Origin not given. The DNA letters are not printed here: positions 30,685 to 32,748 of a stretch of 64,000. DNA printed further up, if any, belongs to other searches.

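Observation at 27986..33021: Two diverged AprBA-like (ferredoxin then flavoprotein) pairs flanking a class II aldolase-fold gene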

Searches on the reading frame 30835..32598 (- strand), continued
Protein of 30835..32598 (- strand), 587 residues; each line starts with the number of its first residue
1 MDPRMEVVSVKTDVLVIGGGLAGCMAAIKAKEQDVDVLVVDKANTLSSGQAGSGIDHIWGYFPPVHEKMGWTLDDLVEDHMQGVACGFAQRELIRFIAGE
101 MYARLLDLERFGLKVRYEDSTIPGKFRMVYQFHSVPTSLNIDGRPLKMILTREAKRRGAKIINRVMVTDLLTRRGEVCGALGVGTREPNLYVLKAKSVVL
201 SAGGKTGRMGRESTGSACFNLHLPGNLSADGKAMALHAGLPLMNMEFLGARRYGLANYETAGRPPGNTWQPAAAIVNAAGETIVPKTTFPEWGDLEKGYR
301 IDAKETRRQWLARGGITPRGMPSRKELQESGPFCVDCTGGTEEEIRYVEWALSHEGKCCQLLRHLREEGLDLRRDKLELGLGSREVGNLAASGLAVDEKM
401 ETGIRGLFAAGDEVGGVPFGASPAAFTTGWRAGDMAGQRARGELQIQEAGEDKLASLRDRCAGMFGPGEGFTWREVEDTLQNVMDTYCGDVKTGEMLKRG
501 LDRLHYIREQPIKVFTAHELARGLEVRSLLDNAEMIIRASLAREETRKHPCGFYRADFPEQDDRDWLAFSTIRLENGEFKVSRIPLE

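Call 23: search_solved_structures(query=window:30835-32598:-, max_evalue=1e-10, show_alignments=4)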
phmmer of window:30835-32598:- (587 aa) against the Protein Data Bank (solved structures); distinct sequences matched with E-value up to 1e-10: 8.
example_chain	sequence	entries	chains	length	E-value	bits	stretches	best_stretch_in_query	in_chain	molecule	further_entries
8a8o_A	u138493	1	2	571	8.8e-42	146.7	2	5-250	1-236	Alpha-subunit of the PAPS reductase from Methanothermococcus thermolithotrophicus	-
2fja_A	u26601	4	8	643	2.5e-28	102.2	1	9-246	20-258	adenylylsulfate reductase, subunit A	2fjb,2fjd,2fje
1jnr_A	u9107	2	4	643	3.8e-28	101.6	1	9-246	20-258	adenylylsulfate reductase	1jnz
3p4p_A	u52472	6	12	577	3.4e-13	52.3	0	384-567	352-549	Fumarate reductase flavoprotein subunit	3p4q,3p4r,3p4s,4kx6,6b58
5vpn_A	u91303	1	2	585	3.6e-13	52.2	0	384-567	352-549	Fumarate reductase flavoprotein subunit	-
1kf6_A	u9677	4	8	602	4e-13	52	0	384-567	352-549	FUMARATE REDUCTASE FLAVOPROTEIN | Fumarate reductase flavoprotein subunit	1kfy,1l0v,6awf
2b76_A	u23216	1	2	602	4.3e-13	51.9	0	384-567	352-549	Fumarate reductase flavoprotein subunit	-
3cir_A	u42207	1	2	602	5.6e-13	51.5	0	384-567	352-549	Fumarate reductase flavoprotein subunit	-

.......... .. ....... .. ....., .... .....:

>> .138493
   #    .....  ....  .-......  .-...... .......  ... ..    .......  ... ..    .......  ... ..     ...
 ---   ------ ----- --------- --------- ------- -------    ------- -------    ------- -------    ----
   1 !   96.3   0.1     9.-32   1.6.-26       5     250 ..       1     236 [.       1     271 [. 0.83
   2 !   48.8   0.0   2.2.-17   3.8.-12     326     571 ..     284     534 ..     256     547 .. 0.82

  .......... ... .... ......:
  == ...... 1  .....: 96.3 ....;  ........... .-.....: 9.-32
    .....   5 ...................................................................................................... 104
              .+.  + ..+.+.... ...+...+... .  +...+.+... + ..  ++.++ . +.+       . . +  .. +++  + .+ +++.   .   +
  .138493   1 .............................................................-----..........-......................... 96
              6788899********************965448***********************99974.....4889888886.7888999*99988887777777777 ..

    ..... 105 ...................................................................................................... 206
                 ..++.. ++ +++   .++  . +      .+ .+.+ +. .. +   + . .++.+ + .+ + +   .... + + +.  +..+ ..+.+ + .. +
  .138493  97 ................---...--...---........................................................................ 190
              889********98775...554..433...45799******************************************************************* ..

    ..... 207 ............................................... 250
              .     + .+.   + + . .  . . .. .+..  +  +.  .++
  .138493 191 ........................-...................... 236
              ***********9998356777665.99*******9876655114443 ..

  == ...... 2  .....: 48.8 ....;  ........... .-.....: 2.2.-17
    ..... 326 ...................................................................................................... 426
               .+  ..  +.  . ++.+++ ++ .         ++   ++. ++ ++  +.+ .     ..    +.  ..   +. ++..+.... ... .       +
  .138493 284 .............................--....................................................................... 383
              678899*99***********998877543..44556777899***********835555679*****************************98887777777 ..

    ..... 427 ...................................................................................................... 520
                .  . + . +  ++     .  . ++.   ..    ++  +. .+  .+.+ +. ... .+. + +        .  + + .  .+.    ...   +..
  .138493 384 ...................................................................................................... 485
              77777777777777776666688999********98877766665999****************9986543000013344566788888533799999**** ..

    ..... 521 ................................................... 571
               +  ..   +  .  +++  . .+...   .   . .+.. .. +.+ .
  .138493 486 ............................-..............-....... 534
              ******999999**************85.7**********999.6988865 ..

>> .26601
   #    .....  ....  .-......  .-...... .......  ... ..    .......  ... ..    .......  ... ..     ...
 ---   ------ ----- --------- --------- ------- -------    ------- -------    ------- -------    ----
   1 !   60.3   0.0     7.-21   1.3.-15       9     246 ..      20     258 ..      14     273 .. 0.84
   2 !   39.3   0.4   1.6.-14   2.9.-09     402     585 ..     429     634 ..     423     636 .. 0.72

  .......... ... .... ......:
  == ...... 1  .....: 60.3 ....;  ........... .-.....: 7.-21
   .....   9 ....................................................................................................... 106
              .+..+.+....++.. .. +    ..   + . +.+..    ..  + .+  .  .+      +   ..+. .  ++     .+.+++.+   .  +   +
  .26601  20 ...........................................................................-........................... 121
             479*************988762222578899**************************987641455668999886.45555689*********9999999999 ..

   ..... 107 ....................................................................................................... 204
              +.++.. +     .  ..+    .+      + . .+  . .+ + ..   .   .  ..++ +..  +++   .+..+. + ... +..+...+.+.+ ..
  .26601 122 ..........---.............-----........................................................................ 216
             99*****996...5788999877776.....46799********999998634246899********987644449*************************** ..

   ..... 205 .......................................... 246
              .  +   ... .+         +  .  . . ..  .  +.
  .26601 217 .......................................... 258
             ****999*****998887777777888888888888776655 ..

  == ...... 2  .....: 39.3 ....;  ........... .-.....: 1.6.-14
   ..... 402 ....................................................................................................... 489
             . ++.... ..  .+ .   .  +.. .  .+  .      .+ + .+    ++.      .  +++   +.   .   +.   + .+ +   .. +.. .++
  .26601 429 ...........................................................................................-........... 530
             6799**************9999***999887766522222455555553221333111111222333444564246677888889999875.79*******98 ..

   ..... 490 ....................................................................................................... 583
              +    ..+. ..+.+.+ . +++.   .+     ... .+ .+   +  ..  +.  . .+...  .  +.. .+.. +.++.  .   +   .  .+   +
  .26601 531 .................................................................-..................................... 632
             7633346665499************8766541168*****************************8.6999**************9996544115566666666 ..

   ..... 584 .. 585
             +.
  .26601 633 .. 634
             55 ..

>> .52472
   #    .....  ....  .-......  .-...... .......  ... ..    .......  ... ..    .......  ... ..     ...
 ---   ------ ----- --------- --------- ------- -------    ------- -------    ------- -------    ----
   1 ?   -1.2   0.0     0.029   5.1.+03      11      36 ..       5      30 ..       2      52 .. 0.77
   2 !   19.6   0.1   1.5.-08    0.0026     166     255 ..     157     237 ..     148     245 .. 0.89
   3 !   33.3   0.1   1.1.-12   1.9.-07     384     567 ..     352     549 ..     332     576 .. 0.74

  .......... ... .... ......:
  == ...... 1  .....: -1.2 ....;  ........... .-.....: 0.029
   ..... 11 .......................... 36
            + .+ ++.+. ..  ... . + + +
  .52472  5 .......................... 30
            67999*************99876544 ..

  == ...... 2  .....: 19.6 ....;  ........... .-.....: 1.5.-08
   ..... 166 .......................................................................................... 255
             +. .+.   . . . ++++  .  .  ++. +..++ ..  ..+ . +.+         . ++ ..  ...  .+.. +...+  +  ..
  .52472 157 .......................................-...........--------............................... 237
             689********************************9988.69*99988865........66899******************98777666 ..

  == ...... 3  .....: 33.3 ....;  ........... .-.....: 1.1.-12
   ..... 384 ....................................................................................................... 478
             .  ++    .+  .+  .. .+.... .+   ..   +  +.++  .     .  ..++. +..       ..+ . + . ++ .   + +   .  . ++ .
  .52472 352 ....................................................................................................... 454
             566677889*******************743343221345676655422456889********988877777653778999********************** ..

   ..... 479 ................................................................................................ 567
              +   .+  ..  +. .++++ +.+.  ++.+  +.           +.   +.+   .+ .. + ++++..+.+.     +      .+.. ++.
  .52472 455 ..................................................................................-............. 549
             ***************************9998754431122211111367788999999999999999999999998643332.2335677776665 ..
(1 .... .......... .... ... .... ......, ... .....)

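Call 26: search_protein_families(library=pfam, proteins=[L064:6418-8817:+, L064:8958-9980:+, L064:9977-11536:+, L064:11500-11877:+, L064:11921-13006:-, L064:13803-14531:-, L064:14528-15391:-, L015:800-2434:+, L015:2479-3270:+, L015:4410-6098:+], max_evalue=0.00001)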
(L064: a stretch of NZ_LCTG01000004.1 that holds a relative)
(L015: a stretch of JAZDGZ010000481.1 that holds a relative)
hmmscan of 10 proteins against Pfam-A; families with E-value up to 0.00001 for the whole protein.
L064:6418-8817:+ (799 aa): 2 families
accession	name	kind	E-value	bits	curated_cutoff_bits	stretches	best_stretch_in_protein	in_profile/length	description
PF00593.30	TonB_dep_Rec_b-barrel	-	1.7e-30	107.7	27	1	277-760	14-436/436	TonB dependent receptor-like, beta-barrel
PF07715.20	Plug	-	1.2e-10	42.2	23.9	1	102-197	2-95/107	TonB-dependent Receptor Plug Domain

L064:8958-9980:+ (340 aa): 3 families
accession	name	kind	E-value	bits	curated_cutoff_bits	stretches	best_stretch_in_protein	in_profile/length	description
PF09084.16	NMT1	-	1.4e-14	54.9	20.5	1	59-209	15-159/216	NMT1/THI5 like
PF12974.12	Phosphonate-bd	-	7.8e-08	32.4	27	1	70-207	29-173/242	ABC transporter, phosphonate, periplasmic substrate-binding protein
PF13379.11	NMT1_2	-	2.3e-06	28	24.7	1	70-196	35-178/252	NMT1-like family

L064:9977-11536:+ (519 aa): 7 families
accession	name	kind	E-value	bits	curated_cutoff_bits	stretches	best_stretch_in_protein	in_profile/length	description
PF00890.30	FAD_binding_2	-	1.3e-19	71.1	20.4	2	12-83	1-73/414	FAD binding domain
PF01266.30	DAO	-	2e-11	44.5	27.9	1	12-74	1-71/353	FAD dependent oxidoreductase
PF07992.20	Pyr_redox_2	-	6.3e-11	42.7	26.1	1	12-201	2-125/291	Pyridine nucleotide-disulphide oxidoreductase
PF12831.13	FAD_oxidored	-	6e-10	39.4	27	1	12-184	1-145/416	FAD dependent oxidoreductase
PF03486.20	HI0933_like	-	1.1e-09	38.6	50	1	12-375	2-243/244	HI0933-like protein Rossmann domain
PF01134.28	GIDA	-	1.6e-07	31.2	22.1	1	12-39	1-28/391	Glucose inhibited division protein A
PF02910.25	Succ_DH_flav_C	-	8.3e-07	29.4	20.8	1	417-495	9-90/130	Fumarate reductase flavoprotein C-term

L064:11500-11877:+ (125 aa): 2 families
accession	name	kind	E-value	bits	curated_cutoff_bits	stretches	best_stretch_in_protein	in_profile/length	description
PF00037.32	Fer4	-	1.3e-07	31.5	21.1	1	16-36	3-23/24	4Fe-4S binding domain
PF14697.11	Fer4_21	-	1.6e-06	28.6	35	0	16-34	36-55/59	4Fe-4S dicluster domain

L064:11921-13006:- (361 aa): 1 family
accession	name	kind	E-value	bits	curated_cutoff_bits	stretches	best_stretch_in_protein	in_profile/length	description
PF00296.26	Bac_luciferase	-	1.4e-63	215.6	27.9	1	8-321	7-313/314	Luciferase-like monooxygenase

L064:13803-14531:- (242 aa): 1 family
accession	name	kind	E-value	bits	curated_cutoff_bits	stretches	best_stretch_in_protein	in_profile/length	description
PF00005.33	ABC_tran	-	1.8e-29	103.5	25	1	30-157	1-137/137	ABC transporter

L064:14528-15391:- (287 aa): 1 family
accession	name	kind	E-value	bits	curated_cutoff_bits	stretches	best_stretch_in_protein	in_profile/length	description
PF00528.27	BPD_transp_1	-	1.6e-32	113.2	26.4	1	103-272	3-180/184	Binding-protein-dependent transport system inner membrane component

L015:800-2434:+ (544 aa): 2 families
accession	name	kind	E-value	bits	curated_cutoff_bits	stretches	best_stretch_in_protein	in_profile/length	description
PF00501.34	AMP-binding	-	2.8e-82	277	29.9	1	14-385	1-384/384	AMP-binding enzyme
PF13193.12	AMP-binding_C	-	3.5e-14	53.9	24.5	1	435-505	1-71/76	AMP-binding enzyme C-terminal domain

L015:2479-3270:+ (263 aa): 2 families
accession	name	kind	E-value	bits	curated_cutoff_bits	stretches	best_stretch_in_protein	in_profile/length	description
PF01614.24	IclR_C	-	4.5e-37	127.7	24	1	85-255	4-173/174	Bacterial transcriptional regulator IclR C-terminal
PF09339.16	HTH_IclR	-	2.4e-13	50.1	22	1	15-66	1-52/52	IclR helix-turn-helix domain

L015:4410-6098:+ (562 aa): 7 families
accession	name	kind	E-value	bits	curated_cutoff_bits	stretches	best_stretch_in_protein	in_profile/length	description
PF00890.30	FAD_binding_2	-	4.3e-35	122.1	20.4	1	7-364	1-402/414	FAD binding domain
PF02910.25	Succ_DH_flav_C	-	4.5e-17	62.7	20.8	1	446-543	13-116/130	Fumarate reductase flavoprotein C-term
PF01266.30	DAO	-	5e-13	49.7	27.9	1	7-239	1-261/353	FAD dependent oxidoreductase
PF03486.20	HI0933_like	-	3.8e-09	36.8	50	0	7-37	2-32/244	HI0933-like protein Rossmann domain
PF07992.20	Pyr_redox_2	-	2e-07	31.1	26.1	0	7-37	2-33/291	Pyridine nucleotide-disulphide oxidoreductase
PF12831.13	FAD_oxidored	-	3e-07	30.5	27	1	7-53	1-48/416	FAD dependent oxidoreductase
PF01134.28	GIDA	-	7.3e-06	25.7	22.1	0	7-47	1-43/391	Glucose inhibited division protein A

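Call 57: predict_structure(alignment_id=A3)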
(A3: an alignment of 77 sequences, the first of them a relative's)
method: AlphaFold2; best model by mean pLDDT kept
length: 587 residues; sequences in the alignment: 77
mean_pLDDT: 92.0   pTM: 0.93
mean pLDDT of the five models: 92.0, 91.6, 91.0, 89.5, 86.5
residues with pLDDT >= 90: 436; 70-90: 142; 50-70: 8; < 50: 1
segments of 3 or more residues with pLDDT < 50: none
pLDDT, mean of each block of 10 residues (from residue 1): 80 98 98 98 91 86 94 97 93 97 97 95 91 92 94 98 97 95 95 98 89 74 88 97 90 83 77 94 91 78 95 87 87 94 95 89 94 94 83 95 98 93 96 98 85 94 93 96 86 90 97 96 97 96 89 89 91 96 90
secondary structure, 60 per line:
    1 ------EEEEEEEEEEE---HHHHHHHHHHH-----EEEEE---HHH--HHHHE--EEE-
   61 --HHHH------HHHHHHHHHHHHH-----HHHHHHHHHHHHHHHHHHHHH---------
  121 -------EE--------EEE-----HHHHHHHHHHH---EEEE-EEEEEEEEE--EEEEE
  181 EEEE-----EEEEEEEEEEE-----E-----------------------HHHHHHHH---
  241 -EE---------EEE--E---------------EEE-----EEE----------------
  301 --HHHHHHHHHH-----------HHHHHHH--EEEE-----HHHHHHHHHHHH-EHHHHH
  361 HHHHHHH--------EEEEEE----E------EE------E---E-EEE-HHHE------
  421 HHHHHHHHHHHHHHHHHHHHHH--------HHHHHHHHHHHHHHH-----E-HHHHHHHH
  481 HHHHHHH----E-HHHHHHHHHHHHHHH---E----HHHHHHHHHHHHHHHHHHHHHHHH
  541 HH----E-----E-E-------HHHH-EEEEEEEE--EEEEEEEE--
elements in order: E7-17 H21-31 E37-41 H50-53 E57-59 H63-66 H73-85 H91-111 E138-140 H146-156 E160-163 E165-173 E176-184 E190-200 H230-237 E253-255 E274-276 E282-284 H303-312 H324-330 E333-336 H342-353 H356-367 E376-381 E407-409 H421-442 H451-465 H473-487 H494-508 H517-542 H563-566 E568-575 E578-585

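Call 60: fold_search(model_id=the predicted structure, library=pdb)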
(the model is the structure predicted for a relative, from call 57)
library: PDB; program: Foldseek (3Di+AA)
matches with E <= 10: 1930; with E <= 0.001: 1266
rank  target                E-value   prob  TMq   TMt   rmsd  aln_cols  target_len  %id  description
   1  8a8o_A                2.5e-40  1.00  0.82  0.86   5.0       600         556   25  PAPS reductase from Methanothermococcus thermolithotrophicus refined to 1.45 A (released 2023-04-26)
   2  8a8o_B                9.6e-39  1.00  0.80  0.87   4.7       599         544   26  PAPS reductase from Methanothermococcus thermolithotrophicus refined to 1.45 A (released 2023-04-26)
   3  1jnr_A                2.5e-37  1.00  0.81  0.75   4.7       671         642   22  Structure of adenylylsulfate reductase from the hyperthermophilic Archaeoglobus fulgidus at 1.6 resolution (released 2002-02-27)
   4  2fja_A                3.5e-37  1.00  0.83  0.76   4.2       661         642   23  adenosine 5'-phosphosulfate reductase in complex with substrate (released 2006-03-28)
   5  3gyx_A                1.4e-34  1.00  0.81  0.72   5.7       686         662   18  Crystal structure of adenylylsulfate reductase from Desulfovibrio gigas (released 2009-12-15)
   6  6awf_A                2.9e-33  1.00  0.76  0.77   6.4       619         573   20  Escherichia coli quinol:fumarate reductase crystallized without dicarboxylate (released 2017-12-06)
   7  5vpn_E                3.2e-33  1.00  0.74  0.74   6.8       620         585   19  E. coli Quinol fumarate reductase FrdA E245Q mutation (released 2017-06-21)
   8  5vpn_A                4.8e-33  1.00  0.74  0.75   6.8       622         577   20  E. coli Quinol fumarate reductase FrdA E245Q mutation (released 2017-06-21)
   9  1kf6_A                5.7e-33  1.00  0.75  0.76   6.8       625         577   20  E. coli Quinol-Fumarate Reductase with Bound Inhibitor HQNO (released 2002-03-13)
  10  8b6g_CA               2.1e-31  1.00  0.76  0.75   6.4       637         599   19  Cryo-EM structure of succinate dehydrogenase complex (complex-II) in respiratory supercomplex of Tetrahymena thermoph (released 2023-03-29)
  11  1qlb_A                6.7e-31  1.00  0.72  0.65   7.5       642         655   17  respiratory complex II-like fumarate reductase from Wolinella succinogenes (released 1999-11-29)
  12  6b58_A                7.0e-31  1.00  0.69  0.74   7.2       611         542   19  FrdA-SdhE assembly intermediate (released 2018-01-24)
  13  7d6x_A                7.9e-31  1.00  0.71  0.70   7.9       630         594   21  Mycobacterium smegmatis Sdh1 complex in the apo form (released 2021-04-07)
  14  2b76_A                1.1e-30  1.00  0.75  0.76   6.7       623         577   20  E. coli Quinol fumarate reductase FrdA E49Q mutation (released 2006-02-21)
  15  6vax_A                1.3e-30  1.00  0.72  0.69   7.5       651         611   16  Crystal structure of human SDHA-SDHAF2 assembly intermediate (released 2020-08-26)
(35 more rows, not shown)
